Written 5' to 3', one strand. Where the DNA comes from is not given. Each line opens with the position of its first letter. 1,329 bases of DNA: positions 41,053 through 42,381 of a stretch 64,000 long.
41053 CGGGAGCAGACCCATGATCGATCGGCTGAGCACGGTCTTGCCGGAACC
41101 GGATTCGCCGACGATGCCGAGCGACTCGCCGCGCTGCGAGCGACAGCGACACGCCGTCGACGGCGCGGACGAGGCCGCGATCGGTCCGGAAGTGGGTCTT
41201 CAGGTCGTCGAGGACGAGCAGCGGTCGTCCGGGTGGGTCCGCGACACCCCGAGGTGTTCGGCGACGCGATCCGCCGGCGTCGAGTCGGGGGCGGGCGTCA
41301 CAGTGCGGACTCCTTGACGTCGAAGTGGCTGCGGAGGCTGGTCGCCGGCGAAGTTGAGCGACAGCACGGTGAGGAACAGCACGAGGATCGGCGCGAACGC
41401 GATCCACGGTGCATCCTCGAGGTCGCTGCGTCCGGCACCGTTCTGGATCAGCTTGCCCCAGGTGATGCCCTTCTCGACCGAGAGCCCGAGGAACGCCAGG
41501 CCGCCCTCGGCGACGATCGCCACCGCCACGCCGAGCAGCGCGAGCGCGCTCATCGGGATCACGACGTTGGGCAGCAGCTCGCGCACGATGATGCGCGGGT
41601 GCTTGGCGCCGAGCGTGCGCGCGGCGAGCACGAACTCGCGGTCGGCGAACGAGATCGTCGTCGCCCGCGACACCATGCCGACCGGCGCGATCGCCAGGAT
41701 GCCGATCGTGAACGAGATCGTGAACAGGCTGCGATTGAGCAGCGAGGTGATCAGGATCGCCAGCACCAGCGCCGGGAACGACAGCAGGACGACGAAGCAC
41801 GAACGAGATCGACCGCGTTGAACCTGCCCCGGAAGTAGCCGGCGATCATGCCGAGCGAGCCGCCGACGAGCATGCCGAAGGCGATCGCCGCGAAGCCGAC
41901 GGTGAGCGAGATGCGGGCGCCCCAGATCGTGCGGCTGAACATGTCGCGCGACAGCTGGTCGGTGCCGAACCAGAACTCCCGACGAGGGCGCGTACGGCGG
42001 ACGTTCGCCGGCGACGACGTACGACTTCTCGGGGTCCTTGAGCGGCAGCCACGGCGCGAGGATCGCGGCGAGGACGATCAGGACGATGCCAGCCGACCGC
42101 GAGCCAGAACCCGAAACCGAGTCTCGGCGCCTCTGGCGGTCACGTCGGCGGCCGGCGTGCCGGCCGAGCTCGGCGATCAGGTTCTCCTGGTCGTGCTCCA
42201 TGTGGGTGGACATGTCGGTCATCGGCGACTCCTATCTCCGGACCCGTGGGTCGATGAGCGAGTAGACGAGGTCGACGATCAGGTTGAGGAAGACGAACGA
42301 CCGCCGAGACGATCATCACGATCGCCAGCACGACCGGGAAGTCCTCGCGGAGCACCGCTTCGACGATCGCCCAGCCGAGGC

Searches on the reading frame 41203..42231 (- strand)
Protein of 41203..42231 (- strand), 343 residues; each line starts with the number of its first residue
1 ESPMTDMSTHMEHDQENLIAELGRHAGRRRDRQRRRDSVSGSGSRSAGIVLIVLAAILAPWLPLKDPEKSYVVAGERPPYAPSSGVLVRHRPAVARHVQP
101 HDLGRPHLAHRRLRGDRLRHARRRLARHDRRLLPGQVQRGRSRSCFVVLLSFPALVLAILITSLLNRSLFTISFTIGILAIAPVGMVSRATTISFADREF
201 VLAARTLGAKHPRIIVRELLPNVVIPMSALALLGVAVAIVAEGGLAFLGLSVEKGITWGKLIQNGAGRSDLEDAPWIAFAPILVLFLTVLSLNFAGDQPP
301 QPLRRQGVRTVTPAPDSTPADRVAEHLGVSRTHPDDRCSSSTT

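Call 65: search_protein_families(library=pfam, proteins=[window:41203-42231:-], max_evalue=0.001)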
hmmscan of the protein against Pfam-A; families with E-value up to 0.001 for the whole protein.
window:41203-42231:- (343 aa): 1 family
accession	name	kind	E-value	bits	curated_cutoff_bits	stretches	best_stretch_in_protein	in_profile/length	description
PF00528.27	BPD_transp_1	-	3.5e-17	63.2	26.4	1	137-295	15-174/184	Binding-protein-dependent transport system inner membrane component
